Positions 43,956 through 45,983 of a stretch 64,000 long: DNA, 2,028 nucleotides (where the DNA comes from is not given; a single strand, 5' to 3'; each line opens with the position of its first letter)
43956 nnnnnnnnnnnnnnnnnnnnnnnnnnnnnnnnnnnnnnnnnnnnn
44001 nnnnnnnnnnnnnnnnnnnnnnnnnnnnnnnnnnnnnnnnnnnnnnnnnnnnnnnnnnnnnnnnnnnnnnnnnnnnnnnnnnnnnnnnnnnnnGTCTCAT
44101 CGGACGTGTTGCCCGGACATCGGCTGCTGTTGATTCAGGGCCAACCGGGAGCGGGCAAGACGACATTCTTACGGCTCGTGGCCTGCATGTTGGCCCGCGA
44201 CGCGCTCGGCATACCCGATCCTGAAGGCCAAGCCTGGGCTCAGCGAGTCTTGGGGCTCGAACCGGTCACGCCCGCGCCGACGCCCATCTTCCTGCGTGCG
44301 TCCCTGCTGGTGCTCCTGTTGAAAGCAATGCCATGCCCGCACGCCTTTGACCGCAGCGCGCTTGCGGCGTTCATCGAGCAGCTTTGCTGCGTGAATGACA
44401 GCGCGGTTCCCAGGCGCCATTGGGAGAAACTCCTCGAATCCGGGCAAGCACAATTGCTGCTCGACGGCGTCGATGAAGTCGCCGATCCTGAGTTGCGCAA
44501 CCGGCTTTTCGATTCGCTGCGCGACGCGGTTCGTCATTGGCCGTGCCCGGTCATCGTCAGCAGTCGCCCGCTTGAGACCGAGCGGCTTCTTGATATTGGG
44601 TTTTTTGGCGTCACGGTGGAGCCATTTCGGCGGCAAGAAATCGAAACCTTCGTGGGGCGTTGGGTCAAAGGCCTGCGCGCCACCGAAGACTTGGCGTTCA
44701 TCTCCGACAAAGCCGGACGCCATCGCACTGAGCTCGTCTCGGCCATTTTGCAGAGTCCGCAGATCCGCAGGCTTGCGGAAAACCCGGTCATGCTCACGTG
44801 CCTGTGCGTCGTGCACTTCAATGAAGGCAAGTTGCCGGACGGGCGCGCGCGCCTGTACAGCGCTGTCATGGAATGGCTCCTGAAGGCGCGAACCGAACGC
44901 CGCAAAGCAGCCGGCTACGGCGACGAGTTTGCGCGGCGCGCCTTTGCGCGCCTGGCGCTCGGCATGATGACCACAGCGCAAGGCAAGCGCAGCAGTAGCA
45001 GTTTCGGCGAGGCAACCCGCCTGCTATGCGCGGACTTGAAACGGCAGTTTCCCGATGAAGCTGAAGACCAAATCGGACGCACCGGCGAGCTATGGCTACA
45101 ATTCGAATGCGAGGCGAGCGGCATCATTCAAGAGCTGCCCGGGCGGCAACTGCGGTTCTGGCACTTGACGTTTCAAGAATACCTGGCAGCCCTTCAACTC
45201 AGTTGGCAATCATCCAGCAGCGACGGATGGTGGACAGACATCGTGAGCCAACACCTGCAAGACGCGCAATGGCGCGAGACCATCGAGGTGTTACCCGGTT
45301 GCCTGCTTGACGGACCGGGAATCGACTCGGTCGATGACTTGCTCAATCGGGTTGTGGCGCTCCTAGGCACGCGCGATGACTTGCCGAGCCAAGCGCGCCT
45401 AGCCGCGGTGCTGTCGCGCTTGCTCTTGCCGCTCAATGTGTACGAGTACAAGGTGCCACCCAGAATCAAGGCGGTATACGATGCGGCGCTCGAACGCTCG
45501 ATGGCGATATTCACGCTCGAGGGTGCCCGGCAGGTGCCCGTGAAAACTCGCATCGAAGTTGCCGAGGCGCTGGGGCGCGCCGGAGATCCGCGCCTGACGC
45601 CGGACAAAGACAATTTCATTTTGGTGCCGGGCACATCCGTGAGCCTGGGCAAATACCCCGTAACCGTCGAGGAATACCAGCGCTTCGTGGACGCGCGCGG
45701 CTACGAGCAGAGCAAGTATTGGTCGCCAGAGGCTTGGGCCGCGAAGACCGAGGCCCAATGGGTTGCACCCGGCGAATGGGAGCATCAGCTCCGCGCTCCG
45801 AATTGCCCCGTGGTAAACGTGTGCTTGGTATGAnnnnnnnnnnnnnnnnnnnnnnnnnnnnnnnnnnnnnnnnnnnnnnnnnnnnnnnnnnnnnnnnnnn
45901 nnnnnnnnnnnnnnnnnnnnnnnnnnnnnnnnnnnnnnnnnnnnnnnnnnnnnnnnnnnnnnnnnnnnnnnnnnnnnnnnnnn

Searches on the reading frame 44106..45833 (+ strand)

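Call 34: search_protein_families(library=pfam, proteins=[window:44106-45833:+], max_evalue=0.001)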
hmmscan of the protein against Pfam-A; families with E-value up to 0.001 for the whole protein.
window:44106-45833:+ (575 aa): 4 families
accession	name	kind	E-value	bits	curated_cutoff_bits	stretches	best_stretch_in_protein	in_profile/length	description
PF05729.18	NACHT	-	3.2e-08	34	26.7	0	73-187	43-164/167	NACHT domain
PF03781.23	FGE-sulfatase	-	3.5e-07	30.6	23.3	1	513-573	38-97/255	Sulfatase-modifying factor enzyme 1-like domain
PF24883.2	NPHP3_N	-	4.2e-05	24.2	24.8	0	5-28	22-45/164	Nephrocystin 3, N-terminal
PF13401.12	AAA_22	-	9.8e-05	23.1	27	1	5-157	5-125/130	AAA domain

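Call 78: search_protein_families(library=padloc, proteins=[window:44106-45833:+], max_evalue=0.001)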
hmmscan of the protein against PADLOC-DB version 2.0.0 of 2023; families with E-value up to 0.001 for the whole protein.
window:44106-45833:+ (575 aa): 1 family
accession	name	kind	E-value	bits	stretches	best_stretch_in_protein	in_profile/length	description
PDLC04140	mad8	-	0.00072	17.2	0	3-32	25-54/314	mads_8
